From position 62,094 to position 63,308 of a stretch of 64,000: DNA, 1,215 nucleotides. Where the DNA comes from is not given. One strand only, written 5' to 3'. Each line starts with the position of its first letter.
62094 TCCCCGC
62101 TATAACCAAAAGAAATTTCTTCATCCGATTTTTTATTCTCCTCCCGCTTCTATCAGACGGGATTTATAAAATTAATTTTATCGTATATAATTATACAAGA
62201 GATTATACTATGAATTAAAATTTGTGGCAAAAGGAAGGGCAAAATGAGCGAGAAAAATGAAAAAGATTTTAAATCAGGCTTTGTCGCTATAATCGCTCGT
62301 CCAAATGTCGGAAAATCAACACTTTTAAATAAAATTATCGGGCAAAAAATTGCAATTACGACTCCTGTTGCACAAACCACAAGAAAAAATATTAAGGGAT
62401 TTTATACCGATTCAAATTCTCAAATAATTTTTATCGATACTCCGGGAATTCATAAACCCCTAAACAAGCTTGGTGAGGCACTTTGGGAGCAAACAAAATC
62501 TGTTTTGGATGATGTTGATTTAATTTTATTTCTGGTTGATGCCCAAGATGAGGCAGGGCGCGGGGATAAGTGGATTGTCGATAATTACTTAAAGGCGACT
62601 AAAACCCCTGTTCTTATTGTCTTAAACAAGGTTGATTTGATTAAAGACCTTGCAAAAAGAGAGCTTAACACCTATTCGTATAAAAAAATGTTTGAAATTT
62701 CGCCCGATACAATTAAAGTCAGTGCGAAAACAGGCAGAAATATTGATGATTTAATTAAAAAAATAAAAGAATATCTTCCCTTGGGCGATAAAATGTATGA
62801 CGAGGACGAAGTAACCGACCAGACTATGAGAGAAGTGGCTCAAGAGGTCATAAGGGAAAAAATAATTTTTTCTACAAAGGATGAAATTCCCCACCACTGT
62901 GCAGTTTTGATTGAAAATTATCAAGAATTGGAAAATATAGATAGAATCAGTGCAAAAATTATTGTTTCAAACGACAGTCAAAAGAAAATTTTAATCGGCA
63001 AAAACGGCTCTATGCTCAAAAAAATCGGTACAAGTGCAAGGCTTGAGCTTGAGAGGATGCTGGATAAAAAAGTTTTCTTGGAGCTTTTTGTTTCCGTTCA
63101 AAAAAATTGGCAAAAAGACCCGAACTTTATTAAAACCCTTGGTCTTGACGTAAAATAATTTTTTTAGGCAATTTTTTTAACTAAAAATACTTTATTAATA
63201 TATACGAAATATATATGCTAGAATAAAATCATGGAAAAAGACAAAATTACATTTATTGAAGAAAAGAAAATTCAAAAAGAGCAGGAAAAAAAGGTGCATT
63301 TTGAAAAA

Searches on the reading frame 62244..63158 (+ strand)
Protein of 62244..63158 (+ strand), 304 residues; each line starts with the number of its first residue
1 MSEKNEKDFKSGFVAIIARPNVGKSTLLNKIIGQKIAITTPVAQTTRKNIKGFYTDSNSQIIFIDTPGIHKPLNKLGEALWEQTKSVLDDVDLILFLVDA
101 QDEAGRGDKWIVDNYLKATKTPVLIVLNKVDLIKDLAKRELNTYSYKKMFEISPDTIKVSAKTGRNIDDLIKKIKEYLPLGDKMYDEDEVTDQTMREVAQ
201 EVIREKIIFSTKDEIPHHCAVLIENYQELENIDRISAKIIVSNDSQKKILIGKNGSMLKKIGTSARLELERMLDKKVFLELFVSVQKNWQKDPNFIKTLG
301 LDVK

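Call 54: search_protein_families(library=pfam, max_evalue=0.000001, proteins=[window:62244-63158:+])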
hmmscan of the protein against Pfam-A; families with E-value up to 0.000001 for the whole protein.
window:62244-63158:+ (304 aa): 6 families
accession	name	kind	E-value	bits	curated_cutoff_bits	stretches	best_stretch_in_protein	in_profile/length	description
PF01926.29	MMR_HSR1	-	7.2e-24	84.5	21.9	1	14-129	2-113/113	50S ribosome-binding GTPase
PF07650.23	KH_2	-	4e-17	62.2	22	1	214-290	1-78/78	KH domain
PF02421.24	FeoB_N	-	1.9e-12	47.4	27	1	14-174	3-156/156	Ferrous iron transport protein B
PF00350.29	Dynamin_N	-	2.1e-10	41.3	27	0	58-130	100-168/168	Dynamin family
PF00009.33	GTP_EFTU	-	8.7e-10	38.9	26.5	1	48-179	65-187/188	Elongation factor Tu GTP binding domain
PF03193.22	RsgA_GTPase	-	4e-09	37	30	0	111-176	41-106/174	RsgA GTPase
